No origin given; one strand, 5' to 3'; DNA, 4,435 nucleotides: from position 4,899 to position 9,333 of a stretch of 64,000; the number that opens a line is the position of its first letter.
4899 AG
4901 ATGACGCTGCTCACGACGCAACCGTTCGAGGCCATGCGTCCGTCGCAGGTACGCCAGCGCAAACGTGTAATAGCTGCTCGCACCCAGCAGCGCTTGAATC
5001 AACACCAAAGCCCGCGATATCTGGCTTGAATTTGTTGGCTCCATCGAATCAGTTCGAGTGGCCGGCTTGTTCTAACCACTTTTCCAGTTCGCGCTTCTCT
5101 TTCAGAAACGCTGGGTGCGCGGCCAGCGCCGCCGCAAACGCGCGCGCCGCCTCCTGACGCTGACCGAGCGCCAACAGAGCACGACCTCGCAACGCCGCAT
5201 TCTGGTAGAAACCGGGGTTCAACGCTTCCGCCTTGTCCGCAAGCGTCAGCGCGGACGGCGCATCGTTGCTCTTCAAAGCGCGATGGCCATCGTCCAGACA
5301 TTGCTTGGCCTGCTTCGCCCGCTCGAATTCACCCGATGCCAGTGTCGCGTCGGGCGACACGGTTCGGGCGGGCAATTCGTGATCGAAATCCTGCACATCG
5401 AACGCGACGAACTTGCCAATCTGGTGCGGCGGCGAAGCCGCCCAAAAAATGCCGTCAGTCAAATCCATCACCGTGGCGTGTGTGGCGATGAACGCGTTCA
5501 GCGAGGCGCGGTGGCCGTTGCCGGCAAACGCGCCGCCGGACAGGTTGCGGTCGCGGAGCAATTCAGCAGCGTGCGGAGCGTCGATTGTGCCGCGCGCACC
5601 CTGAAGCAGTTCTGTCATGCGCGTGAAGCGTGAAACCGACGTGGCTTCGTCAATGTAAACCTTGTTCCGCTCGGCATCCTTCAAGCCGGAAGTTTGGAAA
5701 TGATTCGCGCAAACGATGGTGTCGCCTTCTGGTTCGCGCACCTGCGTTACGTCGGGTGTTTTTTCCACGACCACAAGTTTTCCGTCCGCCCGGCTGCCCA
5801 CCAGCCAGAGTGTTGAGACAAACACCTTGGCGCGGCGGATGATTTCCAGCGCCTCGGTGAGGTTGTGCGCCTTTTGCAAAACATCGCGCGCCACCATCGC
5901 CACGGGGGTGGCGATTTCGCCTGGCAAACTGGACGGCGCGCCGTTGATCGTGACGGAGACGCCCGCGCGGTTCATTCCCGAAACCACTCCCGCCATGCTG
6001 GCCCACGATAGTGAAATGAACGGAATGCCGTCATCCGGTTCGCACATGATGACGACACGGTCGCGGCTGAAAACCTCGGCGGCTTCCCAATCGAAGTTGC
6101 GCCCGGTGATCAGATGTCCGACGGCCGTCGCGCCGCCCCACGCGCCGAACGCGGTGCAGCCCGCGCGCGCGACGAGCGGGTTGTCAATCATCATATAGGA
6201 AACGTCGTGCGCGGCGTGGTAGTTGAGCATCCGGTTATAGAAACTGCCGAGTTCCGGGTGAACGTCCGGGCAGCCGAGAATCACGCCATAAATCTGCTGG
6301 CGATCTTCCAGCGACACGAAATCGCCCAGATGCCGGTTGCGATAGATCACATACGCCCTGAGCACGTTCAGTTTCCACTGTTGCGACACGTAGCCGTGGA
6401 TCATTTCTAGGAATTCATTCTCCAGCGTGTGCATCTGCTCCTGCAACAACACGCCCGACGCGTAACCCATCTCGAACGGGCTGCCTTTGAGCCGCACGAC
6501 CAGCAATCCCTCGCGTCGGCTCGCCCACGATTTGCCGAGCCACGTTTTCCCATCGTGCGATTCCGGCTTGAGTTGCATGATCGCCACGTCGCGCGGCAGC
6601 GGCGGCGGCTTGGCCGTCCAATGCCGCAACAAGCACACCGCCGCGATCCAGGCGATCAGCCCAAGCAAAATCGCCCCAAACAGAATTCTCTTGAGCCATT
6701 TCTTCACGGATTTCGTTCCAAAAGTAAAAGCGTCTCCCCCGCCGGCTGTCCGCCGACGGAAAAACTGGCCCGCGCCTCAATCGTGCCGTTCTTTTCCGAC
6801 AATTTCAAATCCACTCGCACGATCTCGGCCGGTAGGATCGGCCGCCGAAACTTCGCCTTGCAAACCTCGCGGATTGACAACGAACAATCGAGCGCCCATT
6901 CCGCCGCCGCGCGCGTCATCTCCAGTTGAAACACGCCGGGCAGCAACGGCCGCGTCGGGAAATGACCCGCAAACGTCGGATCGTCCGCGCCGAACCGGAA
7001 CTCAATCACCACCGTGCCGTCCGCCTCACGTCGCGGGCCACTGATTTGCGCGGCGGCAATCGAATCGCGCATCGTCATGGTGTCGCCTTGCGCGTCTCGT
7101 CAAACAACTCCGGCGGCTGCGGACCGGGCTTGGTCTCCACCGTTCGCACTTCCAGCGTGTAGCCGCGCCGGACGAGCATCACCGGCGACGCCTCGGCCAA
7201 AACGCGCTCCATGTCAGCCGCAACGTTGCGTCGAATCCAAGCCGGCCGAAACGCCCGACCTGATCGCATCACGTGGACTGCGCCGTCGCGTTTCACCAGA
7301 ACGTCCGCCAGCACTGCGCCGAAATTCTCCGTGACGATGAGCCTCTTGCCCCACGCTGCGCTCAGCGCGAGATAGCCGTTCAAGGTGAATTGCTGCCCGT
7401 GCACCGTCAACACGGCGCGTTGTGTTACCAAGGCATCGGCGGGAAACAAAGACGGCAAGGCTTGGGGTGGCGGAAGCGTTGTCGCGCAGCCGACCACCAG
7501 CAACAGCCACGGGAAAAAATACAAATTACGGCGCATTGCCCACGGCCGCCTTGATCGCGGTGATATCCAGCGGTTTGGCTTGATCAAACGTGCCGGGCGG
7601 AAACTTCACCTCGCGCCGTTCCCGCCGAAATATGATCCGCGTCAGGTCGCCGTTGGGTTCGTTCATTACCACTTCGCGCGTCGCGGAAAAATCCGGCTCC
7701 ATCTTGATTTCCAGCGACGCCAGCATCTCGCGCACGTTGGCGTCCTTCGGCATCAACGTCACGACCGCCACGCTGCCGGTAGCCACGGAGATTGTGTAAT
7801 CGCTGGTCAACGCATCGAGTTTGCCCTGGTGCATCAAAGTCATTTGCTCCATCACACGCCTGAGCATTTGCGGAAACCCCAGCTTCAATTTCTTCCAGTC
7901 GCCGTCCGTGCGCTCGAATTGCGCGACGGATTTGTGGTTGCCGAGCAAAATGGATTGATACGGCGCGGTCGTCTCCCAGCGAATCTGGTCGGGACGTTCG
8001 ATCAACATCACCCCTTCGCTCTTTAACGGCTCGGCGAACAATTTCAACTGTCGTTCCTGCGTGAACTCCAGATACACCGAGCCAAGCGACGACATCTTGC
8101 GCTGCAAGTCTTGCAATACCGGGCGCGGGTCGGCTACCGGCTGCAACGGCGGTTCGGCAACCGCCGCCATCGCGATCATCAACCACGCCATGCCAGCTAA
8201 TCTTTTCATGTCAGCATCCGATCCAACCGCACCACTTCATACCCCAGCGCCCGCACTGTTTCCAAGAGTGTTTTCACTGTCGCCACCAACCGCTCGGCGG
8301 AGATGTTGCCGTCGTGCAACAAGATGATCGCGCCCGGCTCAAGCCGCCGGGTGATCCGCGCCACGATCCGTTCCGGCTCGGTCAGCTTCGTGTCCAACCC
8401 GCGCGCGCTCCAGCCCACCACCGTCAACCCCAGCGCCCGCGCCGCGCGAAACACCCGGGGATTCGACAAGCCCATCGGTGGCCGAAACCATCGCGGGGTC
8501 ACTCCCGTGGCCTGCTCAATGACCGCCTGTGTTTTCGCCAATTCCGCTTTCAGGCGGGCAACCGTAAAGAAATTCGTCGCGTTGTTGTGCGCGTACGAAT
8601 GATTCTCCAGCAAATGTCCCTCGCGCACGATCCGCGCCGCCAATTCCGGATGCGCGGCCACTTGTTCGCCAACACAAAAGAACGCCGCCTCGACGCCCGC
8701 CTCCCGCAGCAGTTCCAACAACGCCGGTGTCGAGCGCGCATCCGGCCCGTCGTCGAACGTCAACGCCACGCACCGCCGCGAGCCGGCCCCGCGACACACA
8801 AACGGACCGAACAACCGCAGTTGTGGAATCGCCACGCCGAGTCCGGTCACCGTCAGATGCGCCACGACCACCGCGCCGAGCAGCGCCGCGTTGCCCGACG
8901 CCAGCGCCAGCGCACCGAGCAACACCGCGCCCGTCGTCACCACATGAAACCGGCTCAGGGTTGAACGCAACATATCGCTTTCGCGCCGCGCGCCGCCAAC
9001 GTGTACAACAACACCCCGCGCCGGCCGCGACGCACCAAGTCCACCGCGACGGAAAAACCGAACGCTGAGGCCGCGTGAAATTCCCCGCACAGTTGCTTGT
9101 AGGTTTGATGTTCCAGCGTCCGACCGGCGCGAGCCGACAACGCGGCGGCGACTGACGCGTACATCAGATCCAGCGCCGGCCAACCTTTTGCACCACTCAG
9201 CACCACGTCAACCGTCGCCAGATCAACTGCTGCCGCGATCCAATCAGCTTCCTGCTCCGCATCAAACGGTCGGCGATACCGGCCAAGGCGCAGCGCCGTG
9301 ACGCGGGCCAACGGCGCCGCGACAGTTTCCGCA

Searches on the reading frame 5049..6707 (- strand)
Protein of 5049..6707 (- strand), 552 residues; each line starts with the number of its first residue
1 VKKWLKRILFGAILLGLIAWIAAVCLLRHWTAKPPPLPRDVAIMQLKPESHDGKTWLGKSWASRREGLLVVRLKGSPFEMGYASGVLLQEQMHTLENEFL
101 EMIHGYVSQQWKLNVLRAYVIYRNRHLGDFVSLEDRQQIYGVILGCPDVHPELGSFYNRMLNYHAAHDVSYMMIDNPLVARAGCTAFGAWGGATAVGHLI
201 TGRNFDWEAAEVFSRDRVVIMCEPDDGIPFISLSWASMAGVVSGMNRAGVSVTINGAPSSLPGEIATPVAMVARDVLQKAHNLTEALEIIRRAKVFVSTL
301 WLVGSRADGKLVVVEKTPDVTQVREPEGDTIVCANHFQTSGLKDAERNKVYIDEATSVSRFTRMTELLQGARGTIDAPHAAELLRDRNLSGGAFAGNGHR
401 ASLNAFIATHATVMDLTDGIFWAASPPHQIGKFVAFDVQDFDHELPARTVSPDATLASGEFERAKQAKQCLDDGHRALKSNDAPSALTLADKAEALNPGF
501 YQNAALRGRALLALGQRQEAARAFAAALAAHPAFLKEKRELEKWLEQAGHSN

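Call 8: search_protein_families(library=pfam, proteins=[window:5049-6707:-], max_evalue=0.01)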
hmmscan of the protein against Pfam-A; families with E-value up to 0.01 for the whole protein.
window:5049-6707:- (552 aa): 1 family
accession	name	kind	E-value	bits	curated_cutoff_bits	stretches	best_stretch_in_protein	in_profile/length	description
PF03417.21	AAT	-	6.2e-21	75.5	23.2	1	200-388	8-185/225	Acyl-coenzyme A:6-aminopenicillanic acid acyl-transferase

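Call 10: search_protein_families(library=ncbifam, proteins=[window:5049-6707:-], max_evalue=0.001)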
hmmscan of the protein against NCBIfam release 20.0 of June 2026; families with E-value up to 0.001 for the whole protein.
window:5049-6707:- (552 aa): 1 family
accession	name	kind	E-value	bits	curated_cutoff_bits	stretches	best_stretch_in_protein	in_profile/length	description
NF040521.1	C45_proenzyme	subfamily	3e-55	187.8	85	1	74-419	1-311/313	C45 family autoproteolytic acyltransferase/hydrolase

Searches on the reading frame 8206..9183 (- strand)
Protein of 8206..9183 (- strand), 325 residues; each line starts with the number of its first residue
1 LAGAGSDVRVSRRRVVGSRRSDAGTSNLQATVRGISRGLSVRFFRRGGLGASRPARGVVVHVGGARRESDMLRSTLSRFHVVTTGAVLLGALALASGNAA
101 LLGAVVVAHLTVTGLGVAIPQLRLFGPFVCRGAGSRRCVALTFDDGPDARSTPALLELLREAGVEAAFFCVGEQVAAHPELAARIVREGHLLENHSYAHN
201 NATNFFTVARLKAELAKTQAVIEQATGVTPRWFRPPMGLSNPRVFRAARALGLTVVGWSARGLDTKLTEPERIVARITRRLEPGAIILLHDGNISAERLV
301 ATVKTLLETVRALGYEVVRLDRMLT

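Call 8: search_protein_families(library=pfam, proteins=[window:8206-9183:-], max_evalue=0.01)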
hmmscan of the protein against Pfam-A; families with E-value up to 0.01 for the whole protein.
window:8206-9183:- (325 aa): 1 family
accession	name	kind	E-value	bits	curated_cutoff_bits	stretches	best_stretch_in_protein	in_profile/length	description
PF01522.26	Polysacc_deac_1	-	3e-35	121.3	23.1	1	134-256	4-124/124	Polysaccharide deacetylase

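Call 10: search_protein_families(library=ncbifam, proteins=[window:8206-9183:-], max_evalue=0.001)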
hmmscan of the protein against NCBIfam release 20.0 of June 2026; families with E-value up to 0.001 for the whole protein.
window:8206-9183:- (325 aa): 8 families
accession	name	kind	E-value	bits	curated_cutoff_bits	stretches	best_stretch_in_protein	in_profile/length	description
TIGR02764.1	spore_ybaN_pdaB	equivalog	7.5e-41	140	237.4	1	137-324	6-191/191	polysaccharide deacetylase family sporulation protein PdaB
TIGR04243.1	nodulat_NodB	equivalog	6.5e-38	130.2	240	1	137-317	2-183/197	chitooligosaccharide deacetylase NodB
NF045821.1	PgAcgDacpgdA1_Bac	equivalog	1.4e-31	109.5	400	1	136-313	87-261/282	peptidoglycan-N-acetylglucosamine deacetylase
TIGR02873.1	spore_ylxY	hypoth_equivalog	1.5e-31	109.6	391.5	1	129-320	77-263/268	probable sporulation protein, polysaccharide deacetylase family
TIGR02884.1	spore_pdaA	equivalog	1.8e-31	109.6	298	1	133-323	33-223/224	delta-lactam-biosynthetic de-N-acetylase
NF045820.1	PgAcgDacpgdA_Strep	equivalog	1.5e-25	90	800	1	136-324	267-448/463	peptidoglycan-N-acetylglucosamine deacetylase PgdA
NF045822.1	PgAcgDacpgdA2_Bac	equivalog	2.5e-21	76.2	400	1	136-317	69-255/274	peptidoglycan-N-acetylglucosamine deacetylase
TIGR03006.1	pepcterm_polyde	equivalog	3.2e-11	42.9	276.2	1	150-236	34-119/272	XrtA system polysaccharide deacetylase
